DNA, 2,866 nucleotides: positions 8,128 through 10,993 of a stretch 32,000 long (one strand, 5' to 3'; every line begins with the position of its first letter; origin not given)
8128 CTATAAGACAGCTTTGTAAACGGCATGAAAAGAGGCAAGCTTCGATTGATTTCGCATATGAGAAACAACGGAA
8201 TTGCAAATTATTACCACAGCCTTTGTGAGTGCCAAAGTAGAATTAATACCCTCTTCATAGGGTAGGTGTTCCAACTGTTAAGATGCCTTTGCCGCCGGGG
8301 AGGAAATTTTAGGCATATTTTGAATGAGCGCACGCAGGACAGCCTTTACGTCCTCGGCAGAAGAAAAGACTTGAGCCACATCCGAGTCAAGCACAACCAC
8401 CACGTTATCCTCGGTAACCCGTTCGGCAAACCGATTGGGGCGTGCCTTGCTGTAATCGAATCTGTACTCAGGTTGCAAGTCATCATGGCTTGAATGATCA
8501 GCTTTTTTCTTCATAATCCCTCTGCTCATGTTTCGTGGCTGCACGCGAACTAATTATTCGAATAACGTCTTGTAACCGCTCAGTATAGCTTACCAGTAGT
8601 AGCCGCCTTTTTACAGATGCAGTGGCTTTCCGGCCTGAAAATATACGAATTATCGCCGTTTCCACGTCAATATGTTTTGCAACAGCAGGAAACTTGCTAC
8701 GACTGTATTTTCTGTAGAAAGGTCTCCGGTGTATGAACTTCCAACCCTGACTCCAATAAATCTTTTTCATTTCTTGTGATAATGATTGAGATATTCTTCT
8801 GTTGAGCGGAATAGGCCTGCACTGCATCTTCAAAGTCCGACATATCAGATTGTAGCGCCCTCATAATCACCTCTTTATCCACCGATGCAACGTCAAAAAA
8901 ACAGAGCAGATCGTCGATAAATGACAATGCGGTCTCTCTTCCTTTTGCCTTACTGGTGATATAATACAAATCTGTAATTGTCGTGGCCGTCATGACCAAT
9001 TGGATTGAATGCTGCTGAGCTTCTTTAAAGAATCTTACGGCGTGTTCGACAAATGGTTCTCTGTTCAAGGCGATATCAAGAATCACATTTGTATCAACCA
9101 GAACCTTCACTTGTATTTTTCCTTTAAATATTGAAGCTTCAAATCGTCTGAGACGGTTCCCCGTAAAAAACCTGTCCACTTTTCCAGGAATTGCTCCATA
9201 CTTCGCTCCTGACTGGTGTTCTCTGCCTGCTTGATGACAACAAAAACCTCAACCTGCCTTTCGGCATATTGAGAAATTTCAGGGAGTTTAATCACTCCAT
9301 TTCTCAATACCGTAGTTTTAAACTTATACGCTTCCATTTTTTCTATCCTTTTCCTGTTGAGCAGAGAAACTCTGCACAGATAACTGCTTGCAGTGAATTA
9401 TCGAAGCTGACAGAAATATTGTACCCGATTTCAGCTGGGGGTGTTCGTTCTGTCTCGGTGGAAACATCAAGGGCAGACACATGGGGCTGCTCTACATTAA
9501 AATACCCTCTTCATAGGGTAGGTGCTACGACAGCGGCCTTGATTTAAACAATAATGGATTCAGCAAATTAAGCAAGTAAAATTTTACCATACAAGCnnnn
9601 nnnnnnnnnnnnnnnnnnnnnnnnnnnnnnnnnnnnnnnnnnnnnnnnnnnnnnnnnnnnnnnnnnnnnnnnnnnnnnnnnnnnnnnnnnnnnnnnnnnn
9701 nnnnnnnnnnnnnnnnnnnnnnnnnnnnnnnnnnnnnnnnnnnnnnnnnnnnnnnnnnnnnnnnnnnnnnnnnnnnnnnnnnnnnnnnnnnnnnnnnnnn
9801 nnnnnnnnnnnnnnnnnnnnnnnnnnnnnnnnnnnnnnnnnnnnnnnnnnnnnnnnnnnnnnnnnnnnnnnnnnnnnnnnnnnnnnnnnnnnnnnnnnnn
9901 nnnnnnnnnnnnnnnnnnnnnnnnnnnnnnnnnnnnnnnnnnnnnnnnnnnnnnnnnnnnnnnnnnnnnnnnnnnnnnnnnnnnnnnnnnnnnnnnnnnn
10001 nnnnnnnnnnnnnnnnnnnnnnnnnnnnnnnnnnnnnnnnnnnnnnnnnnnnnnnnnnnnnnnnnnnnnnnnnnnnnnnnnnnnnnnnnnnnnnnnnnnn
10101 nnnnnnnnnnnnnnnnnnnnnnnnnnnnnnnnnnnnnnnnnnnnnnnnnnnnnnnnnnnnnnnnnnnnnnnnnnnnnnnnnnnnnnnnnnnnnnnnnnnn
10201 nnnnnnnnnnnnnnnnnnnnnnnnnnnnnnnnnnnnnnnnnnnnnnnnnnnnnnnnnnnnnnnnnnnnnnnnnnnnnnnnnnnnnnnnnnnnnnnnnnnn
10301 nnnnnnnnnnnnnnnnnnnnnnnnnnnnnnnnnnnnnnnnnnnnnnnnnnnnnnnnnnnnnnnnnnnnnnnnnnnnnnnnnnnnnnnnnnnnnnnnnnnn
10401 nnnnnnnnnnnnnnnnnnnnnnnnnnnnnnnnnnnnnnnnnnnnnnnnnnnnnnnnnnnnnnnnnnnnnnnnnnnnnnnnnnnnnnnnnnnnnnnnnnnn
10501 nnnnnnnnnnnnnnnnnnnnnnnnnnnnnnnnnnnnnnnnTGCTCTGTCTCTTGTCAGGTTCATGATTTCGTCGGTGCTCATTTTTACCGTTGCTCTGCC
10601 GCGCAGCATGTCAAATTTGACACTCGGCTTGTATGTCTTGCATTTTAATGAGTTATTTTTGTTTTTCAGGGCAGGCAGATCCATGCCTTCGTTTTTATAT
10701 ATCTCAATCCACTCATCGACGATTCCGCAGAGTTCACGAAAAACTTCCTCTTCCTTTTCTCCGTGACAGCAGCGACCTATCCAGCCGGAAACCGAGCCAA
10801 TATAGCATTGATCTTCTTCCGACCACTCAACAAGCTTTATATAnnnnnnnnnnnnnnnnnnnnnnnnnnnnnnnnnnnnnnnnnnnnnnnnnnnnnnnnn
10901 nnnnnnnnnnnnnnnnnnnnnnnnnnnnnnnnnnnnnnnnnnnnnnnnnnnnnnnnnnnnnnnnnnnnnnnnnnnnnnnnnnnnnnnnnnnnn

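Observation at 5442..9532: CRISPR-repeat-like hairpin repeat brackets toxin-antitoxin cassettes beside an orphan cas6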

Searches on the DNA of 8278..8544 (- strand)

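Call 74: search_with_rna_model(model_id=R1, sources=[L073, L074, L075, L076, L077, L078, L079, L080, L081, L082, L083, L084, L085, L086, L087], filters=default, max_evalue=1)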
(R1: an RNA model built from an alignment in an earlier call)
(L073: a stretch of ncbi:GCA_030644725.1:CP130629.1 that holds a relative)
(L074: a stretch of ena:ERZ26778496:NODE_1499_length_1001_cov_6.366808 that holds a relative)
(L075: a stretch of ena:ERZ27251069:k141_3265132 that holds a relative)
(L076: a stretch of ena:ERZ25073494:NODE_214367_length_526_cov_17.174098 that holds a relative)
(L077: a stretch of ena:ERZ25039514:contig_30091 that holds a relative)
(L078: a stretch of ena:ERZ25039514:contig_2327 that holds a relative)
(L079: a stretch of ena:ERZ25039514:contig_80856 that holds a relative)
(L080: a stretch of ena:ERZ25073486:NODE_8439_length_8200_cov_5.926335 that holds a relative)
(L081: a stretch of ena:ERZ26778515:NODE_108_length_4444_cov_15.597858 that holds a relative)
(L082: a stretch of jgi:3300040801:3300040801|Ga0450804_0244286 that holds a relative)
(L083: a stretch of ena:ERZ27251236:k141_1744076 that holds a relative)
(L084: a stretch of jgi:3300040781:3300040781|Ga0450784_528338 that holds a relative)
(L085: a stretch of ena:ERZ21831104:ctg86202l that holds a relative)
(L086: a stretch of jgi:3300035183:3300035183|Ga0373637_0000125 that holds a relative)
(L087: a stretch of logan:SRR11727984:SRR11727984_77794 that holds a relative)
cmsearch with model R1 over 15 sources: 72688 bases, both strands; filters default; matches with E-value up to 1: 102.
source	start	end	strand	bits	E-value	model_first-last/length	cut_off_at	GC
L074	97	132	+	55.7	2.2e-15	1-36/36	no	0.44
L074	166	201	+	55.7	2.2e-15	1-36/36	no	0.44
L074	236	271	+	55.7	2.2e-15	1-36/36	no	0.44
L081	1467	1502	+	55.7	2.2e-15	1-36/36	no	0.44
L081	1535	1570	+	55.7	2.2e-15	1-36/36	no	0.44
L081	1603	1638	+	55.7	2.2e-15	1-36/36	no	0.44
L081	1674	1709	+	55.7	2.2e-15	1-36/36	no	0.44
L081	1745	1780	+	55.7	2.2e-15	1-36/36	no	0.44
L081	1814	1849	+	55.7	2.2e-15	1-36/36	no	0.44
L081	1886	1921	+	55.7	2.2e-15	1-36/36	no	0.44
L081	1954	1989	+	55.7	2.2e-15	1-36/36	no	0.44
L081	2023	2058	+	55.7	2.2e-15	1-36/36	no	0.44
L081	2093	2128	+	55.7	2.2e-15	1-36/36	no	0.44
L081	2161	2196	+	55.7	2.2e-15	1-36/36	no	0.44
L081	2229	2264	+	55.7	2.2e-15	1-36/36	no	0.44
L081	2299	2334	+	55.7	2.2e-15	1-36/36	no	0.44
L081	2368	2403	+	55.7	2.2e-15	1-36/36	no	0.44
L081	2437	2472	+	55.7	2.2e-15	1-36/36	no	0.44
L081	2508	2543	+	55.7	2.2e-15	1-36/36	no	0.44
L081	2577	2612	+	55.7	2.2e-15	1-36/36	no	0.44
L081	2648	2683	+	55.7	2.2e-15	1-36/36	no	0.44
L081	2717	2752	+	55.7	2.2e-15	1-36/36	no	0.44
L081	2789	2824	+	55.7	2.2e-15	1-36/36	no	0.44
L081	2857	2892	+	55.7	2.2e-15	1-36/36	no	0.44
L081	2928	2963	+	55.7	2.2e-15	1-36/36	no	0.44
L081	2999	3034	+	55.7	2.2e-15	1-36/36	no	0.44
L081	3069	3104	+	55.7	2.2e-15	1-36/36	no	0.44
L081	3140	3175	+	55.7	2.2e-15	1-36/36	no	0.44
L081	3212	3247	+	55.7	2.2e-15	1-36/36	no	0.44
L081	3285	3320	+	55.7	2.2e-15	1-36/36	no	0.44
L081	3355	3390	+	55.7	2.2e-15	1-36/36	no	0.44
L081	3425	3460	+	55.7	2.2e-15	1-36/36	no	0.44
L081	3495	3530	+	55.7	2.2e-15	1-36/36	no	0.44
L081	3566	3601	+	55.7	2.2e-15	1-36/36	no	0.44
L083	18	53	+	55.7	2.2e-15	1-36/36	no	0.44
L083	89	124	+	55.7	2.2e-15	1-36/36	no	0.44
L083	159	194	+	55.7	2.2e-15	1-36/36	no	0.44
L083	228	263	+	55.7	2.2e-15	1-36/36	no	0.44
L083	297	332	+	55.7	2.2e-15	1-36/36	no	0.44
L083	364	399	+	55.7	2.2e-15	1-36/36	no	0.44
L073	4240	4275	+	55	3.6e-15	1-36/36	no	0.47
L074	911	946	+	55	3.6e-15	1-36/36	no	0.47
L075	485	520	+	55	3.6e-15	1-36/36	no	0.47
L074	25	60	+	54.6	5e-15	1-36/36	no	0.42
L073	2797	2832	+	54.3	6.5e-15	1-36/36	no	0.47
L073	2868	2903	+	54.3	6.5e-15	1-36/36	no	0.47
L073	2938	2973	+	54.3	6.5e-15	1-36/36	no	0.47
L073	3007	3042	+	54.3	6.5e-15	1-36/36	no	0.47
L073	3075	3110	+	54.3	6.5e-15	1-36/36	no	0.47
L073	3144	3179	+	54.3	6.5e-15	1-36/36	no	0.47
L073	3217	3252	+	54.3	6.5e-15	1-36/36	no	0.47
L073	3288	3323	+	54.3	6.5e-15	1-36/36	no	0.47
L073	3359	3394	+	54.3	6.5e-15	1-36/36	no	0.47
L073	3429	3464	+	54.3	6.5e-15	1-36/36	no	0.47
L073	3500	3535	+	54.3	6.5e-15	1-36/36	no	0.47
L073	3566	3601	+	54.3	6.5e-15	1-36/36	no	0.47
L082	1890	1925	+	54.3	6.5e-15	1-36/36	no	0.47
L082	1960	1995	+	54.3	6.5e-15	1-36/36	no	0.47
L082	2030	2065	+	54.3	6.5e-15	1-36/36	no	0.47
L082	2097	2132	+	54.3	6.5e-15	1-36/36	no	0.47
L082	2164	2199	+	54.3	6.5e-15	1-36/36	no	0.47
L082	2233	2268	+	54.3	6.5e-15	1-36/36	no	0.47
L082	2302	2337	+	54.3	6.5e-15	1-36/36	no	0.47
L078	7850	7885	+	53.7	9.9e-15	1-36/36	no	0.44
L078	7919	7954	+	53.7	9.9e-15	1-36/36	no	0.44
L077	407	442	+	53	1.7e-14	1-36/36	no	0.44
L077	3082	3117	+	52.7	2.1e-14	1-36/36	no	0.44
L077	3152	3187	+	52.7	2.1e-14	1-36/36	no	0.44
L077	3220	3255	+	52.7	2.1e-14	1-36/36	no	0.44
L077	3290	3325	+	52.7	2.1e-14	1-36/36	no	0.44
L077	3359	3394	+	52.7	2.1e-14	1-36/36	no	0.44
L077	3428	3463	+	52.7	2.1e-14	1-36/36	no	0.44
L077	3497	3532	+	52.7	2.1e-14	1-36/36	no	0.44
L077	3565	3600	+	52.7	2.1e-14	1-36/36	no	0.44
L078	3289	3324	+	52.7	2.1e-14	1-36/36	no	0.44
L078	3356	3391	+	52.7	2.1e-14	1-36/36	no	0.44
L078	3426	3461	+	52.7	2.1e-14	1-36/36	no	0.44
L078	3496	3531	+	52.7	2.1e-14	1-36/36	no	0.44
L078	3565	3600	+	52.7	2.1e-14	1-36/36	no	0.44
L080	3211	3246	+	52.7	2.1e-14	1-36/36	no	0.44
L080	3283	3318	+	52.7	2.1e-14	1-36/36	no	0.44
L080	3355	3390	+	52.7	2.1e-14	1-36/36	no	0.44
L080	3424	3459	+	52.7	2.1e-14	1-36/36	no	0.44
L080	3495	3530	+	52.7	2.1e-14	1-36/36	no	0.44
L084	6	41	+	52.7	2.1e-14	1-36/36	no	0.44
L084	74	109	+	52.7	2.1e-14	1-36/36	no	0.44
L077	6544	6579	+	51.3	6e-14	1-36/36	no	0.5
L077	4240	4275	+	51.3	6.1e-14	1-36/36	no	0.44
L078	4240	4275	+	51.3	6.1e-14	1-36/36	no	0.44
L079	2094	2129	+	51.3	6.1e-14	1-36/36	no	0.44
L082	2977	3012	+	51.3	6.1e-14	1-36/36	no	0.44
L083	1039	1074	+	51.3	6.1e-14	1-36/36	no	0.44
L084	749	784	+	51.3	6.1e-14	1-36/36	no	0.44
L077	5505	5540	+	46.7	2e-12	1-36/36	no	0.47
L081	4240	4275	+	44.6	9.5e-12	1-36/36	no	0.44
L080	3566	3600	+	38.7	8.7e-10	1-36/36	no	0.43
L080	4949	4984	+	38.6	9e-10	1-36/36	no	0.39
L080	4240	4275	+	33.6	4.1e-08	1-36/36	no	0.47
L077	6613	6649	+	32.1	1.3e-07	1-36/36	no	0.49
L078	7988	8023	+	28.9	1.5e-06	1-36/36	no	0.47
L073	755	779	+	20.1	0.0011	12-36/36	no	0.44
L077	1263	1287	+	20.1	0.0011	12-36/36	no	0.44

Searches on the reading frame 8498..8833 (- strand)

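Call 10: search_protein_families(library=pfam, proteins=[window:8498-8833:-], max_evalue=0.01)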
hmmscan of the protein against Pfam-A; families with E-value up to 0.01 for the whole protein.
window:8498-8833:- (111 aa): 1 family
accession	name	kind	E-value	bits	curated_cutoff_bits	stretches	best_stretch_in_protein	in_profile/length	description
PF04365.19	BrnT_toxin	-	1.2e-06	29.2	34.5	1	74-103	49-77/77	Ribonuclease toxin, BrnT, of type II toxin-antitoxin system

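Call 11: search_protein_families(library=ncbifam, proteins=[window:8498-8833:-], max_evalue=0.01)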
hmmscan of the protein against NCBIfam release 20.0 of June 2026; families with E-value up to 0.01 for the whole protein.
window:8498-8833:- (111 aa): 0 families

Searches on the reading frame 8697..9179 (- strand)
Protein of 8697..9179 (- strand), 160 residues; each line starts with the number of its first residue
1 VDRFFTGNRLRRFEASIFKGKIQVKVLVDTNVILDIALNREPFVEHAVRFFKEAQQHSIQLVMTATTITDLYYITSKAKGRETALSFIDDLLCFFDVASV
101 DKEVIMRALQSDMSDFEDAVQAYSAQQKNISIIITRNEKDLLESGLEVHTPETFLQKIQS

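Call 10: search_protein_families(library=pfam, proteins=[window:8697-9179:-], max_evalue=0.01)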
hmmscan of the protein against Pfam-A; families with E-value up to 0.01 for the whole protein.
window:8697-9179:- (160 aa): 2 families
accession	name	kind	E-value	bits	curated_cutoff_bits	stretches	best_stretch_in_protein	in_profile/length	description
PF13470.12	PIN_3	-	2e-20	74.2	27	1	25-138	1-114/115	PIN domain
PF01850.27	PIN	-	1.6e-09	38.9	23.6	1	26-139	1-113/120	PIN domain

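Call 11: search_protein_families(library=ncbifam, proteins=[window:8697-9179:-], max_evalue=0.01)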
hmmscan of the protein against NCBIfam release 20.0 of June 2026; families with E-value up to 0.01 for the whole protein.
window:8697-9179:- (160 aa): 1 family
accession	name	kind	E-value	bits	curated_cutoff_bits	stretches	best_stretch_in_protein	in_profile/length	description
NF047863.1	VapCLeptosp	equivalog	0.0095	16.2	140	0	27-104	2-74/130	type II toxin-antitoxin system tRNA(fMet)-specific endonuclease VapC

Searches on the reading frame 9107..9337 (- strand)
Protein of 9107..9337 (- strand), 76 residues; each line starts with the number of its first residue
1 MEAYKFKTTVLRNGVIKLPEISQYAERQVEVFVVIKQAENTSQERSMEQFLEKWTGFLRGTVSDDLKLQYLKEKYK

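Call 10: search_protein_families(library=pfam, proteins=[window:9107-9337:-], max_evalue=0.01)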
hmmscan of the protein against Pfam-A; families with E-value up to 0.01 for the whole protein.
window:9107-9337:- (76 aa): 0 families

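Call 11: search_protein_families(library=ncbifam, proteins=[window:9107-9337:-], max_evalue=0.01)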
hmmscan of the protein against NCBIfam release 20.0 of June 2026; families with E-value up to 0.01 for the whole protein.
window:9107-9337:- (76 aa): 0 families

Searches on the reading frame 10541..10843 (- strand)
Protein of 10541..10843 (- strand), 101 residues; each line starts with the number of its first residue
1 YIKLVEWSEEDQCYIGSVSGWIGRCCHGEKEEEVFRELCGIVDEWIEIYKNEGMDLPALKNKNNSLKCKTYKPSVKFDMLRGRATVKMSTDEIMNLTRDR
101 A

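Call 76: search_protein_families(library=pfam, proteins=[window:10541-10843:-], max_evalue=0.01)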
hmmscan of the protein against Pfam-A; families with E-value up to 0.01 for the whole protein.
window:10541-10843:- (101 aa): 1 family
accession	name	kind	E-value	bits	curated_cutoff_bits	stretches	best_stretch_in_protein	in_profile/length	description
PF21748.3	UPF0150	-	0.0019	18.5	27.3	1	7-57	14-64/64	UPF0150-like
